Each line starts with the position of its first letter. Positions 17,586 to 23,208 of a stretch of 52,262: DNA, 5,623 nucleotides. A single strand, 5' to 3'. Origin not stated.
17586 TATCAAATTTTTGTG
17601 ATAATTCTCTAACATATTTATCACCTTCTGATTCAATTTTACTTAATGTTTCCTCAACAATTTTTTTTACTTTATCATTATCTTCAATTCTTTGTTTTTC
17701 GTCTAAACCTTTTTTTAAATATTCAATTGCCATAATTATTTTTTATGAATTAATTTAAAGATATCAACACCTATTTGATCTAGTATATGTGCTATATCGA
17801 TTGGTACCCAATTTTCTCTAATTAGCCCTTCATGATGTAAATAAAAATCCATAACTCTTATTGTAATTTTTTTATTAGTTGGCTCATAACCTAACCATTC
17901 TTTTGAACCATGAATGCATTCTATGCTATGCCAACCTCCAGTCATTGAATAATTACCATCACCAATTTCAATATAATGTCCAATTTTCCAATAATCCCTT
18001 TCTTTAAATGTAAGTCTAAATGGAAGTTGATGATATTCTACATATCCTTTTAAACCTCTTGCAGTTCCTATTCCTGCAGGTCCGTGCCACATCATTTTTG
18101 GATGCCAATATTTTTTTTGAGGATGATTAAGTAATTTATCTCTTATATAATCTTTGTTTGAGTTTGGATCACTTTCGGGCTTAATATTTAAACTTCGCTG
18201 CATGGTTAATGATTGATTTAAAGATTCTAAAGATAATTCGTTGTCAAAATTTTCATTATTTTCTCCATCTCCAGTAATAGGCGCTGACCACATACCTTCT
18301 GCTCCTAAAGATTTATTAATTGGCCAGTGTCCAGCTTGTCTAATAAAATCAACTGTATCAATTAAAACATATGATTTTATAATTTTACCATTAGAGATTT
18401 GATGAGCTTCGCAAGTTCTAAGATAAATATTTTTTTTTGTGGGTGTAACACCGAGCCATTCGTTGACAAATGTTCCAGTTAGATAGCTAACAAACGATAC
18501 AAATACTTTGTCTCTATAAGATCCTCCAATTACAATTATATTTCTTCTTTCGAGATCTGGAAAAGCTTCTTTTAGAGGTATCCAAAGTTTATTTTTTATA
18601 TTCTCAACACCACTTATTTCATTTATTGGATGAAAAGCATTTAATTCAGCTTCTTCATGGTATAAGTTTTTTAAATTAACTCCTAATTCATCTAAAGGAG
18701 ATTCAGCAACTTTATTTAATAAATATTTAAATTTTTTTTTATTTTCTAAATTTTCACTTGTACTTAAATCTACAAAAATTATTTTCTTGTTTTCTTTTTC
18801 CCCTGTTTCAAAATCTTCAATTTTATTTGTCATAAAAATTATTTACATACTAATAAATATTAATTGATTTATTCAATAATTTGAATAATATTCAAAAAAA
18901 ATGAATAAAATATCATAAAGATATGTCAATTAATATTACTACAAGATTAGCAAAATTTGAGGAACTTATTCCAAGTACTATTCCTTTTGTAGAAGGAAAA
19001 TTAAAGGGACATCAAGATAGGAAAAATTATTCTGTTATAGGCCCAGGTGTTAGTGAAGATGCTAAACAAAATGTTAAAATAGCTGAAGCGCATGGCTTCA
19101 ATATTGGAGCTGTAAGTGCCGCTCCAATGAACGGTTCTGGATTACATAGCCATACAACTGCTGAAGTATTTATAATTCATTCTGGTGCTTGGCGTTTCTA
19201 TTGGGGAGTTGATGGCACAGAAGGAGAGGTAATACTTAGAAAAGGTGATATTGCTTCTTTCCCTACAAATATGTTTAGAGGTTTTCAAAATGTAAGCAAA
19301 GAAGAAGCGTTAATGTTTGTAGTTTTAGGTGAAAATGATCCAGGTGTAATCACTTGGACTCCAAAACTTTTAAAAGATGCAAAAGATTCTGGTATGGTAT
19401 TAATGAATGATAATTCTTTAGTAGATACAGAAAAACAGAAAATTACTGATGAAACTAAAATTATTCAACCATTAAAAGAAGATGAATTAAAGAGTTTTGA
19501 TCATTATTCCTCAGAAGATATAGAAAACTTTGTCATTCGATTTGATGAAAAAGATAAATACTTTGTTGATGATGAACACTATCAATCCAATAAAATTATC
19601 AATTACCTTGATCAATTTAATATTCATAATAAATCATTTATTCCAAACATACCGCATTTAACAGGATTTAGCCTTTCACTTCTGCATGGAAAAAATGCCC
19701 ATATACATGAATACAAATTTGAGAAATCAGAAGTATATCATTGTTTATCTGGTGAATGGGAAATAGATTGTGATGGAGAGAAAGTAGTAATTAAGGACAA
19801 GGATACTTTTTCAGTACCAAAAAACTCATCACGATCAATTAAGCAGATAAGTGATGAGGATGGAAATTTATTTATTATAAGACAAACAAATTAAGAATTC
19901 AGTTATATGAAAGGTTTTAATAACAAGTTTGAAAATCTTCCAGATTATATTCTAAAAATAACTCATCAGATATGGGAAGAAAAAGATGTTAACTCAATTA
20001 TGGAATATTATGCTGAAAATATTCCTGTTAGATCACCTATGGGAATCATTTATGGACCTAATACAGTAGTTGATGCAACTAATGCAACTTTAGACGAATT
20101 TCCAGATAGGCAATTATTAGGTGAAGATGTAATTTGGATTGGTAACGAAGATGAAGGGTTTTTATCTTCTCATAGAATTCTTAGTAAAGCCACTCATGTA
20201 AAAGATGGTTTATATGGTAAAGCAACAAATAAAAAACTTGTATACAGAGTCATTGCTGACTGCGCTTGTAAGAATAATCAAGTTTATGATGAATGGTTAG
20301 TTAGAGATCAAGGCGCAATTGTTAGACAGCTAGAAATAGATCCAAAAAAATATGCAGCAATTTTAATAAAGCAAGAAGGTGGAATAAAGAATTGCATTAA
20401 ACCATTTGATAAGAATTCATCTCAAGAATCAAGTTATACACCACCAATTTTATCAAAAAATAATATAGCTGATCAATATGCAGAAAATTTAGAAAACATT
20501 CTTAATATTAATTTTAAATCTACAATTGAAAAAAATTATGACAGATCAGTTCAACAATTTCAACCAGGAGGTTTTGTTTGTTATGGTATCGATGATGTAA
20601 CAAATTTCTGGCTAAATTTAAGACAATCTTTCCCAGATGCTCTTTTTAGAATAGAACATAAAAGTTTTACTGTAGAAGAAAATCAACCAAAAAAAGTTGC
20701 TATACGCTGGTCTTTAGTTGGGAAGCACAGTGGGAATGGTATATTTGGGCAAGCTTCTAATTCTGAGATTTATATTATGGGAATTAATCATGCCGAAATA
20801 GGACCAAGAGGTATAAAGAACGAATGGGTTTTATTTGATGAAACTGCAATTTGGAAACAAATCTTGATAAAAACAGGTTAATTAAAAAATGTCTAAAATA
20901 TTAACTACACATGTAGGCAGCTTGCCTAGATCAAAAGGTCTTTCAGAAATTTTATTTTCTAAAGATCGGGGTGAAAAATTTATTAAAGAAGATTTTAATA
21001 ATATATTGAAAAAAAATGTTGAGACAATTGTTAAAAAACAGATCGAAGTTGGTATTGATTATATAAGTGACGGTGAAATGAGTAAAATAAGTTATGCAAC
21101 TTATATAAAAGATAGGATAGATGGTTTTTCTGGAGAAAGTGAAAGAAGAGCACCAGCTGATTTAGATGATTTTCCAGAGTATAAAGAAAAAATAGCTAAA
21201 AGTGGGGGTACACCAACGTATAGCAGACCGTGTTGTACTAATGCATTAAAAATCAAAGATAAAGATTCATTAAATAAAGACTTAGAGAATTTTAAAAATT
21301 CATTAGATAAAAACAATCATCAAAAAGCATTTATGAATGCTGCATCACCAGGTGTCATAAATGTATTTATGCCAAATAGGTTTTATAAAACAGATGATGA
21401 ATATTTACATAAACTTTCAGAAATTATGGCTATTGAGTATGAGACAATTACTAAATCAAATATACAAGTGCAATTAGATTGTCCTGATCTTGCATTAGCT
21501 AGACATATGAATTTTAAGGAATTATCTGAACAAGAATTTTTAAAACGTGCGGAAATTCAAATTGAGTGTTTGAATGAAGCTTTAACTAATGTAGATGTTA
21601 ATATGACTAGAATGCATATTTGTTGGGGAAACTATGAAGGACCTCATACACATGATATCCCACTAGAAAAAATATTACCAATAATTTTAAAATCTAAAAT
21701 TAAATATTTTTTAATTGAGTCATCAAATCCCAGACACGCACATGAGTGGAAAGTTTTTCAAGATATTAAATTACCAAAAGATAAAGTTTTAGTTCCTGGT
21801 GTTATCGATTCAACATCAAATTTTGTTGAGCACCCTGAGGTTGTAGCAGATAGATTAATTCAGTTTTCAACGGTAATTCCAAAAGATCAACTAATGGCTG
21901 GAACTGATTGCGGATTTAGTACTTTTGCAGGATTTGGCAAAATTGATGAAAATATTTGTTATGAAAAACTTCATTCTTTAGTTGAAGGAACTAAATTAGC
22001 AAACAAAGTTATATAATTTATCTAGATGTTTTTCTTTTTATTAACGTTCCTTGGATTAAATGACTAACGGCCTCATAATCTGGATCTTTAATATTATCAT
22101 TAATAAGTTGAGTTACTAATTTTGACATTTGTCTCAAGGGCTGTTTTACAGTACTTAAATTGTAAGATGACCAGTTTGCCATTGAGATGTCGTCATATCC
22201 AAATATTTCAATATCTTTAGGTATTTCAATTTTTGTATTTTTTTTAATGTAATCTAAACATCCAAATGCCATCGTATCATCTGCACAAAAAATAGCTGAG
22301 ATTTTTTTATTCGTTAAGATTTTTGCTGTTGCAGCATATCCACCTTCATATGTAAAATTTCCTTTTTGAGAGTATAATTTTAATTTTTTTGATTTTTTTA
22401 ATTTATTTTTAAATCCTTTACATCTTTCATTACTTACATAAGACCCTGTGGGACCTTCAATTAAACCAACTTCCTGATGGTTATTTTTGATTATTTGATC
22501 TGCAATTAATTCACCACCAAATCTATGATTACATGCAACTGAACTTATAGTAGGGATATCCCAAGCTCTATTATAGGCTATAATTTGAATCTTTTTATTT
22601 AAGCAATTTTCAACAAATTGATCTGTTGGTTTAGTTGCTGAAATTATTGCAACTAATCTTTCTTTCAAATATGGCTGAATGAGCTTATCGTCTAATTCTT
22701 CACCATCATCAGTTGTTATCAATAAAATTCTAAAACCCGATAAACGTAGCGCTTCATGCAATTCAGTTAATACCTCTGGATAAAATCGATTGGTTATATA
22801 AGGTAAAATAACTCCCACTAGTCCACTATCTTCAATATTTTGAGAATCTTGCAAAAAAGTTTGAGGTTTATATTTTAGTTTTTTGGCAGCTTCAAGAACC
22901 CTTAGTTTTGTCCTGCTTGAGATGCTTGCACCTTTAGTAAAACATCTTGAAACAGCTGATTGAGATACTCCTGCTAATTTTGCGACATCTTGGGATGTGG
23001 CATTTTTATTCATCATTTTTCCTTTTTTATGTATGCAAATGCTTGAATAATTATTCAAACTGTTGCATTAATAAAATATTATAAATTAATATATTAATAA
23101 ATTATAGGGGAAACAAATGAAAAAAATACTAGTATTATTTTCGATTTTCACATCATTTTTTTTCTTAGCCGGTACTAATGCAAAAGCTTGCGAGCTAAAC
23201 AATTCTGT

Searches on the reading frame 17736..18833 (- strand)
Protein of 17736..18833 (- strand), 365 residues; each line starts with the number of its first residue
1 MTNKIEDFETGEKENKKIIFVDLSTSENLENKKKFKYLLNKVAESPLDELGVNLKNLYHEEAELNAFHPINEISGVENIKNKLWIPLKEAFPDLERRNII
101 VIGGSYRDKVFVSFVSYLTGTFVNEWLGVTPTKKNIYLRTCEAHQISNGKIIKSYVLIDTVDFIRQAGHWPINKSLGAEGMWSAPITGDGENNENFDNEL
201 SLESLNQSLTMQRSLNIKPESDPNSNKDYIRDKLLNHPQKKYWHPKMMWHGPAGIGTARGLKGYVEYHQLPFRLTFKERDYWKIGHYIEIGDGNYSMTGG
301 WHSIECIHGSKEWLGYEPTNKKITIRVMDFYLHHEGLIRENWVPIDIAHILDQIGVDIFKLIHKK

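Call 31: search_protein_families(library=pfam, proteins=[window:17736-18833:-], max_evalue=0.00001)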
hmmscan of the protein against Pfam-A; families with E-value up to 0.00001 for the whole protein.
window:17736-18833:- (365 aa): 2 families
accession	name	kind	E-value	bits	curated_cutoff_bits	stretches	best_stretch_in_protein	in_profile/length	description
PF07366.18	SnoaL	-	9.4e-17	61.5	28.4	2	55-166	20-125/126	SnoaL-like polyketide cyclase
PF12680.13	SnoaL_2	-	9.2e-09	36.3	27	0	242-340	19-101/102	SnoaL-like domain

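Call 52: search_protein_families(library=ncbifam, proteins=[window:17736-18833:-], max_evalue=1e-8)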
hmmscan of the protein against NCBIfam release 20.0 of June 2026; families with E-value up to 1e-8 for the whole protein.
window:17736-18833:- (365 aa): 0 families

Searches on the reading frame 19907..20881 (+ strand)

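Call 31: search_protein_families(library=pfam, proteins=[window:19907-20881:+], max_evalue=0.00001)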
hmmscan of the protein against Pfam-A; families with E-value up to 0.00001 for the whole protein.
window:19907-20881:+ (324 aa): 2 families
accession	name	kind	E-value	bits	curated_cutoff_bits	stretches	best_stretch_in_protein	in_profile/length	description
PF07366.18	SnoaL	-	2.3e-15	56.9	28.4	1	207-319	19-126/126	SnoaL-like polyketide cyclase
PF12680.13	SnoaL_2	-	1e-07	32.9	27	0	21-89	6-72/102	SnoaL-like domain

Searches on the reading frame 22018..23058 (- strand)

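Call 31: search_protein_families(library=pfam, proteins=[window:22018-23058:-], max_evalue=0.00001)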
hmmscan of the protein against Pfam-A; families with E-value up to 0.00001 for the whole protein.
window:22018-23058:- (346 aa): 4 families
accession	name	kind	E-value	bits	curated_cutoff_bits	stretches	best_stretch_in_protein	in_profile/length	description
PF13377.12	Peripla_BP_3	-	2.7e-19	70.3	26.5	1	187-345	2-167/167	Periplasmic binding protein-like domain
PF00532.27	Peripla_BP_1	-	3.6e-18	66.5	22.2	1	80-297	3-232/281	Periplasmic binding proteins and sugar binding domain of LacI family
PF13407.12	Peripla_BP_4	-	7.9e-18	65.4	35.1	1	81-294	1-224/258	Periplasmic binding protein domain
PF00356.27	LacI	-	5e-12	45.9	27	1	23-66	3-46/46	Bacterial regulatory proteins, lacI family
